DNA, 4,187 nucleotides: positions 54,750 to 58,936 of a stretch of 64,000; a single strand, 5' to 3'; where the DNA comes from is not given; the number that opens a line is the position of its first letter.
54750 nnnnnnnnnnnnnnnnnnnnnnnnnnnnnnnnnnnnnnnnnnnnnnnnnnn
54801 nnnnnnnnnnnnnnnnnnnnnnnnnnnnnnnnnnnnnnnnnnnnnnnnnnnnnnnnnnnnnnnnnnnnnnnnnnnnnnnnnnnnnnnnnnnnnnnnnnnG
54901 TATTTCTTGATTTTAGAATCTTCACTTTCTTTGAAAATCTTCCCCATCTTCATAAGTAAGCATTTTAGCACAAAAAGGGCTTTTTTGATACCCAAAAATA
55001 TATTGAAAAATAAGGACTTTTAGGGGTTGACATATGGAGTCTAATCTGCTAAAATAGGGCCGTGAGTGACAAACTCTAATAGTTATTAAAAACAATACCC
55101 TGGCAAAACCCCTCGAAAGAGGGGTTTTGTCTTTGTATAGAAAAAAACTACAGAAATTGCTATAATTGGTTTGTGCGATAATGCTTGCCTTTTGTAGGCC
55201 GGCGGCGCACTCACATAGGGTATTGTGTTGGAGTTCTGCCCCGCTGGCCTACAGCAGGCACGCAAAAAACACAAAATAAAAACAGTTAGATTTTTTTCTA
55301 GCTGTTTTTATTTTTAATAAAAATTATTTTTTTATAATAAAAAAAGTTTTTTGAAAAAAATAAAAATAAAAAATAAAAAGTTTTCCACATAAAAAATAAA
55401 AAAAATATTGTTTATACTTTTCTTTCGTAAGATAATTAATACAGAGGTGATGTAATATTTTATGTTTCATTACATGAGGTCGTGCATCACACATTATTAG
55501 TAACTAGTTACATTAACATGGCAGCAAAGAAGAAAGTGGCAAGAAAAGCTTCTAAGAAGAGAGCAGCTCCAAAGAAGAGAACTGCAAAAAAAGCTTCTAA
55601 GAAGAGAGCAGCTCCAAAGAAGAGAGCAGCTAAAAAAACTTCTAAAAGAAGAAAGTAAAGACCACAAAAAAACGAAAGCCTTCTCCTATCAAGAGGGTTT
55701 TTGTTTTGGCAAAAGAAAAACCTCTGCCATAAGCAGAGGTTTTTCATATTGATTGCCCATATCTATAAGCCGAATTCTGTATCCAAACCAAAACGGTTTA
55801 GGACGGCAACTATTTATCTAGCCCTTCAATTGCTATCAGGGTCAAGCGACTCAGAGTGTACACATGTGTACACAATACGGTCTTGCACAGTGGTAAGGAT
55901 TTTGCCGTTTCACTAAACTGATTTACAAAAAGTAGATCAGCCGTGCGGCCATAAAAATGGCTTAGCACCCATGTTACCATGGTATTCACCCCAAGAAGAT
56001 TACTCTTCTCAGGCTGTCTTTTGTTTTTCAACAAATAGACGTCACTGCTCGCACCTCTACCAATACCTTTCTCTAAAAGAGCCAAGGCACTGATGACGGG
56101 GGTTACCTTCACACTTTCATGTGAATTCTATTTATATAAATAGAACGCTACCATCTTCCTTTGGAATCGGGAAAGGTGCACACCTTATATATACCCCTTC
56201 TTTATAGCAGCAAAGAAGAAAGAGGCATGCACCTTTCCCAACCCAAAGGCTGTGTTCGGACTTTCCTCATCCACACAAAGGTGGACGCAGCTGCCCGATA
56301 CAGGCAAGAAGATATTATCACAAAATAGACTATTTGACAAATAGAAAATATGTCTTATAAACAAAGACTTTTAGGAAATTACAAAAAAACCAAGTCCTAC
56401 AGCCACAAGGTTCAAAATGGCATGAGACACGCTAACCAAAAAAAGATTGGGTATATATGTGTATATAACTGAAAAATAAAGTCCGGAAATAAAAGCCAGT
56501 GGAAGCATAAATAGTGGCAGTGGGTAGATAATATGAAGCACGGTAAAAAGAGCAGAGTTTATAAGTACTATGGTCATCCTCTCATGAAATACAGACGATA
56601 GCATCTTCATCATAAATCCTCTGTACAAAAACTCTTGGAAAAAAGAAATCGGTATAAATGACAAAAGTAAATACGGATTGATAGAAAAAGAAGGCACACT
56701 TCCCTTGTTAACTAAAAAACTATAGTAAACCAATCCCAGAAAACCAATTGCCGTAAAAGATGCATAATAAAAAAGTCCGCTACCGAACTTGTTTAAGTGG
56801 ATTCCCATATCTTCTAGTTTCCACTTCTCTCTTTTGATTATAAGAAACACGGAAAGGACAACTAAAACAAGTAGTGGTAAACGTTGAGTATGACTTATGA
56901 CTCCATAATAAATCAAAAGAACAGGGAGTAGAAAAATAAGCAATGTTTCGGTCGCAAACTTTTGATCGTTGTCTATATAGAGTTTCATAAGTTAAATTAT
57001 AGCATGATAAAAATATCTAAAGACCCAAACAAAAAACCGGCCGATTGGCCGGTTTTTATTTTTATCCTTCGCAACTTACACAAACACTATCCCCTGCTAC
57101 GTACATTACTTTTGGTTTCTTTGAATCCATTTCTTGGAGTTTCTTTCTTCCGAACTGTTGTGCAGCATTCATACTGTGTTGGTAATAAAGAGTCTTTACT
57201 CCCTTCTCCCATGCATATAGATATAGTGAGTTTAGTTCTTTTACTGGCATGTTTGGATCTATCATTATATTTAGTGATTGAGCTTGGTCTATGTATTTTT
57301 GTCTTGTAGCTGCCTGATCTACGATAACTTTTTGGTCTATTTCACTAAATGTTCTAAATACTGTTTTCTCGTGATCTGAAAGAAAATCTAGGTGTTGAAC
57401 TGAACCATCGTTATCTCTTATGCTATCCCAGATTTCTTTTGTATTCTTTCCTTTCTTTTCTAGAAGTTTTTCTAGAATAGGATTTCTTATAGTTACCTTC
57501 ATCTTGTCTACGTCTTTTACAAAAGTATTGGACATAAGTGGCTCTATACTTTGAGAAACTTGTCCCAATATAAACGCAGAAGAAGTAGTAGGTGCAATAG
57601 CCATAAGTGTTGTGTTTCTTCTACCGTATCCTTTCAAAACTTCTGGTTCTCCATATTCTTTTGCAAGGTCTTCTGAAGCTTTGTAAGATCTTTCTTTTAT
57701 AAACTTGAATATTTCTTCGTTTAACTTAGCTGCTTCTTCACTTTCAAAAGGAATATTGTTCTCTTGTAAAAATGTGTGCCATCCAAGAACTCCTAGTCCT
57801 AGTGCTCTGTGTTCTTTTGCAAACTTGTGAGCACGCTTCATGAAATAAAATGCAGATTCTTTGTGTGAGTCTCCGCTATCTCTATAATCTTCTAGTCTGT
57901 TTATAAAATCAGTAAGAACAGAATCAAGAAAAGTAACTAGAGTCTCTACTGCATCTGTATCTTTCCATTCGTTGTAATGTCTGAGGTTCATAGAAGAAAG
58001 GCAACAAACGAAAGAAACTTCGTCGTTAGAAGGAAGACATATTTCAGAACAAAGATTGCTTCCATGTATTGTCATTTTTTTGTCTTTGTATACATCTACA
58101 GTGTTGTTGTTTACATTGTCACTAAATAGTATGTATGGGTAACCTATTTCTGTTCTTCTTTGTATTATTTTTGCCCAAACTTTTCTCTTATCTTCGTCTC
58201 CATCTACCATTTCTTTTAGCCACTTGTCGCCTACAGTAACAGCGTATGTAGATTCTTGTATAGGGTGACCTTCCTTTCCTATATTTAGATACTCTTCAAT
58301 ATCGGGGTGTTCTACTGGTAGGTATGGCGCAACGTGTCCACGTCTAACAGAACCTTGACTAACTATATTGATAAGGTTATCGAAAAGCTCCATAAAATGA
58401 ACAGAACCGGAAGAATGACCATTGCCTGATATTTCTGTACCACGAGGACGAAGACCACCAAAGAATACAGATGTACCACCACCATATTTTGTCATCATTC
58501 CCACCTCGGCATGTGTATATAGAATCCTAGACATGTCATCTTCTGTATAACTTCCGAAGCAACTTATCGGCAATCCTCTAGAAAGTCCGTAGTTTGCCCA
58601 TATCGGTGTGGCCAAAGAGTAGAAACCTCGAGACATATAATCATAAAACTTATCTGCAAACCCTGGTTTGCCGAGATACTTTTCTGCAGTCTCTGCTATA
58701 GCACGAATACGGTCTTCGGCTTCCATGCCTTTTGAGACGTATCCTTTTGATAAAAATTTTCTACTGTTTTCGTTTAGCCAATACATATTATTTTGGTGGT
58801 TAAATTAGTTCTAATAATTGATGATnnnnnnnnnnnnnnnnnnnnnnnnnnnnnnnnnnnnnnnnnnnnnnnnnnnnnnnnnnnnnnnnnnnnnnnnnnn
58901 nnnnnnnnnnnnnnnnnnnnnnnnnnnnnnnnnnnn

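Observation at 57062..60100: RNR operon with the ATP-cone on the radical-generating subunit (NrdB) and none on NrdA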

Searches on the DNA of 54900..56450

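Call 69: search_rna_families(source=window, start=54900, end=56450, threshold=evalue, max_evalue=1)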
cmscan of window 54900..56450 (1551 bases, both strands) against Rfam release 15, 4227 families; matches with E-value up to 1: 18.
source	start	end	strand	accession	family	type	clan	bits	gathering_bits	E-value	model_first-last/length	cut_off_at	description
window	55761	56302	-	RF00011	RNaseP_bact_b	Gene; ribozyme;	CL00002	55.1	97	8.8e-14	1-365/365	no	Bacterial RNase P class B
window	55640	55750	+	RF02449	ncr1015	Gene; sRNA;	-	32.7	60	0.021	1-121/121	no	Bacillus sRNA ncr1015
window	55084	55128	+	RF00372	sroH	Gene; sRNA;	-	26.1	80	0.00074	117-161/161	no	sroH RNA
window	55629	55710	+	RF00125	IS128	Gene; sRNA;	-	25.4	80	0.012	117-203/209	no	IS128 RNA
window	55052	55137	+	RF01772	rnk_pseudo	Cis-reg; leader;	-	23.9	55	0.24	1-108/108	no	Pseudomonas rnk leader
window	56154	56252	-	RF00464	mir-92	Gene; miRNA;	CL00137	23.3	47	0.0049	1-80/80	no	mir-92 microRNA precursor family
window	55180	55399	-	RF02650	CncR1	Gene; sRNA;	-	23.2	76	0.0087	1-213/213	no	Cag non-coding RNA1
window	55649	55746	+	RF01820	RsaE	Gene; sRNA;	-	23.1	79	0.42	1-112/112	no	RNA Staph. aureus E (RoxS)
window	55709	55796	-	RF01772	rnk_pseudo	Cis-reg; leader;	-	22.9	55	0.41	1-108/108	no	Pseudomonas rnk leader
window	56162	56244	-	RF03880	mir-1684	Gene; miRNA;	-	22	60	0.2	1-87/87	no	mir-1684 microRNA precursor family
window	55211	55314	+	RF02076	STnc100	Gene; sRNA;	-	20.9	47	0.062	1-206/206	no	Gammaproteobacterial sRNA STnc100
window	55651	55763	+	RF02621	BSnc120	Gene; sRNA;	-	20.7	114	0.13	1-88/88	no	Brucella sRNA 120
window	55179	55263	-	RF00247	MIR160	Gene; miRNA;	-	20.3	48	0.28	1-90/90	no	mir-160 microRNA precursor family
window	55699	55769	-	RF02621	BSnc120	Gene; sRNA;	-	20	114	0.22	1-88/88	no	Brucella sRNA 120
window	55102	55134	-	RF02621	BSnc120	Gene; sRNA;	-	19.2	114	0.39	38-70/88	no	Brucella sRNA 120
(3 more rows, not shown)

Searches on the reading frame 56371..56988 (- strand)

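Call 3: search_protein_families(library=pfam, proteins=[window:56371-56988:-], max_evalue=0.01)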
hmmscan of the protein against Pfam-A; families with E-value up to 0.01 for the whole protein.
window:56371-56988:- (205 aa): 1 family
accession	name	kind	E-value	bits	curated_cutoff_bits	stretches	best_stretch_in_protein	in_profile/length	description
PF02517.21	Rce1-like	-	4.1e-11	43.4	22.4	1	105-195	6-93/93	Type II CAAX prenyl endopeptidase Rce1-like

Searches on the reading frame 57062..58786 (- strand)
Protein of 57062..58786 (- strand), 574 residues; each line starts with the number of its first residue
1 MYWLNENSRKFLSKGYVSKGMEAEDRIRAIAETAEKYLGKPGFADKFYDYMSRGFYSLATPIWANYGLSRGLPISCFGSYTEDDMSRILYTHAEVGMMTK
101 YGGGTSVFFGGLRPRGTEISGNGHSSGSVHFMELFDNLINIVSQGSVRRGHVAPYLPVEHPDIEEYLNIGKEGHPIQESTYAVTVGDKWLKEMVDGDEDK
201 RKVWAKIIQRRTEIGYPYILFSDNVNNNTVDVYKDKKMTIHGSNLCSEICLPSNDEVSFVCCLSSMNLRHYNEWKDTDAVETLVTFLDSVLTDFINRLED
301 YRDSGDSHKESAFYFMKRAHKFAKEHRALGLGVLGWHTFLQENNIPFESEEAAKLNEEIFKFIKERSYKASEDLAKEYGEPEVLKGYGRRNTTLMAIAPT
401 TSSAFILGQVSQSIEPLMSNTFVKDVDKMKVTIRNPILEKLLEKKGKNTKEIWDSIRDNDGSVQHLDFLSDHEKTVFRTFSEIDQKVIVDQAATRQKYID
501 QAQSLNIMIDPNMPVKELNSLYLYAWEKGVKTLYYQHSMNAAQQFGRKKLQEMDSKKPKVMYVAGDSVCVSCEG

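Call 3: search_protein_families(library=pfam, proteins=[window:57062-58786:-], max_evalue=0.01)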
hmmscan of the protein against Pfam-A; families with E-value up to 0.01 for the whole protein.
window:57062-58786:- (574 aa): 2 families
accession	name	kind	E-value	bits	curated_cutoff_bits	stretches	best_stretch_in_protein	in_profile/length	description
PF02867.20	Ribonuc_red_lgC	-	1.1e-99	334.9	23.9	3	384-535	373-522/523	Ribonucleotide reductase, barrel domain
PF00317.26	Ribonuc_red_lgN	-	2.3e-06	28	28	1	4-70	3-76/77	Ribonucleotide reductase, all-alpha domain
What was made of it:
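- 57062..58786 (-): nrdA: class Id (NrdAi) minimal catalytic subunit, 574 aa, no ATP-cone. Pfam lgN (weak) + lgC (call 3).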

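Call 4: search_protein_families(library=ncbifam, proteins=[window:57062-58786:-], max_evalue=0.01)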
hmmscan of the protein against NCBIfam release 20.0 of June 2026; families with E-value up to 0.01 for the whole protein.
window:57062-58786:- (574 aa): 20 families
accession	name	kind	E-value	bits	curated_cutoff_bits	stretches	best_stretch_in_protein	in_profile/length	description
TIGR02510.1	NrdE-prime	equivalog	8.5e-240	797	602.25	1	2-550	16-553/560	ribonucleoside-diphosphate reductase subunit alpha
NF006577.0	PRK09102.1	equivalog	1.9e-216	720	620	1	2-573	23-604/604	ribonucleoside-diphosphate reductase subunit alpha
TIGR02506.1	NrdE_NrdA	equivalog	4e-109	365.8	341.05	3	384-538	460-615/616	ribonucleoside-diphosphate reductase subunit alpha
TIGR02504.1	NrdJ_Z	equivalog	3.5e-75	253.8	399.95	2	41-380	46-403/606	adenosylcobalamin-dependent ribonucleoside-diphosphate reductase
NF005544.0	PRK07207.1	equivalog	1.1e-69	235.2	965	3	385-543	759-915/965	ribonucleoside-diphosphate reductase subunit alpha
NF006417.0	PRK08665.1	equivalog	4.8e-63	213.6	961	1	28-554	46-582/759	vitamin B12-dependent ribonucleotide reductase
NF009029.0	PRK12365.1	equivalog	2e-62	211.5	1350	3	382-542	839-997/1046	ribonucleoside-diphosphate reductase subunit alpha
NF005101.0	PRK06539.1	equivalog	8.1e-55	186.2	988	3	388-539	613-761/822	ribonucleoside-diphosphate reductase subunit alpha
NF005010.0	PRK06406.1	subfamily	3.7e-53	180.9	1125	1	43-541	219-722/771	vitamin B12-dependent ribonucleotide reductase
NF006665.0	PRK09209.1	equivalog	3.1e-52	177.9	1057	4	48-172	209-338/761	ribonucleoside-diphosphate reductase subunit alpha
NF009028.0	PRK12364.1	equivalog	1.3e-49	168.9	1377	4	469-539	760-830/842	ribonucleoside-diphosphate reductase subunit alpha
NF005483.0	PRK07088.1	equivalog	4.5e-49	167.3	1214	4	29-169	195-333/764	ribonucleoside-diphosphate reductase subunit alpha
TIGR04170.1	RNR_1b_NrdE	exception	4.9e-47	160.6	750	3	39-172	126-261/698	class 1b ribonucleoside-diphosphate reductase subunit alpha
NF006279.0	PRK08447.1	equivalog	6.5e-45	153.8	1082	5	42-172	182-313/789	ribonucleoside-diphosphate reductase subunit alpha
NF005122.0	PRK06556.1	equivalog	2e-37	128.4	859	3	52-169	136-255/960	vitamin B12-dependent ribonucleotide reductase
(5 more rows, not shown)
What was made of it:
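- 57062..58786 (-): TIGR02510 797 bits (call 4).
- On Class Id RNR, alpha subunit (NrdAi): TIGR02510 797 bits vs cut-off 602 (call 4).
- Checked: It also matches NCBIfam TIGR02510 'NrdE-prime' at 797 bits (cut-off 602) (call 4).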

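Call 7: search_solved_structures(query=window:57062-58786:-, show_alignments=1)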
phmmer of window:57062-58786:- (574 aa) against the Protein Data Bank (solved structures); distinct sequences matched with E-value up to 0.001: 33.
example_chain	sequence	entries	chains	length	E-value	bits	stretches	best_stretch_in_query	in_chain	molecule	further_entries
6dqx_A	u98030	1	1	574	4.9e-215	718.8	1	2-550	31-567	Ribonucleoside-diphosphate reductase, alpha chain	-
6dqw_A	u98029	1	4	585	2.5e-180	604.3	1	1-544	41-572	Ribonucleoside-diphosphate reductase, alpha chain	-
3hnc_A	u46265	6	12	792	2.5e-54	188.3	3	383-548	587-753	Ribonucleoside-diphosphate reductase large subunit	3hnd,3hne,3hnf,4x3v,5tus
5im3_A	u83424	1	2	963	2.7e-54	188.2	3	383-541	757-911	Ribonucleoside-diphosphate reductase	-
5d1y_A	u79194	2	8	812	2.8e-54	188.2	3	383-548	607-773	Ribonucleoside-diphosphate reductase large subunit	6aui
2wgh_A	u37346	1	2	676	8.9e-54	186.5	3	382-535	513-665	RIBONUCLEOSIDE-DIPHOSPHATE REDUCTASE LARGE SUBUNIT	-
6l3r_A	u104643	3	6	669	1.2e-53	186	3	382-535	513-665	Ribonucleoside-diphosphate reductase large subunit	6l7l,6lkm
1zyz_A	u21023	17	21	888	1e-46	163.2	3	386-541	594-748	Ribonucleoside-diphosphate reductase large chain 1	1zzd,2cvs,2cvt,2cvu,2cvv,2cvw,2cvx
3tb9_A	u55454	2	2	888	4.9e-46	160.9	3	386-541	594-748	Ribonucleoside-diphosphate reductase large chain 1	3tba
3s8a_A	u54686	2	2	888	5.6e-46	160.8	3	386-541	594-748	Ribonucleoside-diphosphate reductase large chain 1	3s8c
7agj_A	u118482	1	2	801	6.6e-44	153.9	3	39-196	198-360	Ribonucleoside-diphosphate reductase subunit alpha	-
6cgl_A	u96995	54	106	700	2.2e-33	119.2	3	199-381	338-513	Ribonucleoside-diphosphate reductase | Ribonucleoside-diphosphate reductase subunit alpha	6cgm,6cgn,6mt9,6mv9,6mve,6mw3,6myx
9l6o_F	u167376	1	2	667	3.9e-30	108.5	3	13-173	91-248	Ribonucleoside-diphosphate reductase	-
1xje_A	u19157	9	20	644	3.9e-28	101.9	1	75-384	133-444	ribonucleotide reductase, B12-dependent | Ribonucleoside-diphosphate reductase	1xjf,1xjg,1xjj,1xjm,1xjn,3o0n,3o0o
1xjk_A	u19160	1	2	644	6.1e-28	101.2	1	75-384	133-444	ribonucleotide reductase, B12-dependent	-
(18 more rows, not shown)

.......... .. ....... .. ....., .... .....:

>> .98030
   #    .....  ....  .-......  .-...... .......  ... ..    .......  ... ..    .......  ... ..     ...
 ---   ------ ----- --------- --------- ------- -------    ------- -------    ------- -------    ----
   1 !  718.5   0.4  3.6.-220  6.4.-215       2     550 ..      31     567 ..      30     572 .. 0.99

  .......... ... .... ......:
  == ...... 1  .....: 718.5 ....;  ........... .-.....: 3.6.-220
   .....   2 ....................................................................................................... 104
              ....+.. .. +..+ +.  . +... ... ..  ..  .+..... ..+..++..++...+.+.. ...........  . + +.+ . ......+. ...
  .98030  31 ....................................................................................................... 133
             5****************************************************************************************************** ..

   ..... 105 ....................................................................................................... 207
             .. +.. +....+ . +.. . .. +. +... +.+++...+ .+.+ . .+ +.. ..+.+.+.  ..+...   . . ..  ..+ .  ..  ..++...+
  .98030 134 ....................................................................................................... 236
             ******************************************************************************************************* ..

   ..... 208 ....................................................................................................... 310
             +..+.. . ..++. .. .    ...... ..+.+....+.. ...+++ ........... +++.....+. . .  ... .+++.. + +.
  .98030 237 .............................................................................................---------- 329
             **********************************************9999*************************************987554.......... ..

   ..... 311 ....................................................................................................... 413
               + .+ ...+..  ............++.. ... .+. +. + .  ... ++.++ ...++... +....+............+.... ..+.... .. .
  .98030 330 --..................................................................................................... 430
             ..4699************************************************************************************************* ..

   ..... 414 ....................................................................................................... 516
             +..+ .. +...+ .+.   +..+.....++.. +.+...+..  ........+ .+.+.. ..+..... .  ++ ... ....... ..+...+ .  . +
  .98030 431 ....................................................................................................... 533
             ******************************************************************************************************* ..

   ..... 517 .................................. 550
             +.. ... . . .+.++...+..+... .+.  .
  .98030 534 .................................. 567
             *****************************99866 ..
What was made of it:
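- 57062..58786 (-): 6DQX E 4.9e-215 (call 7).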
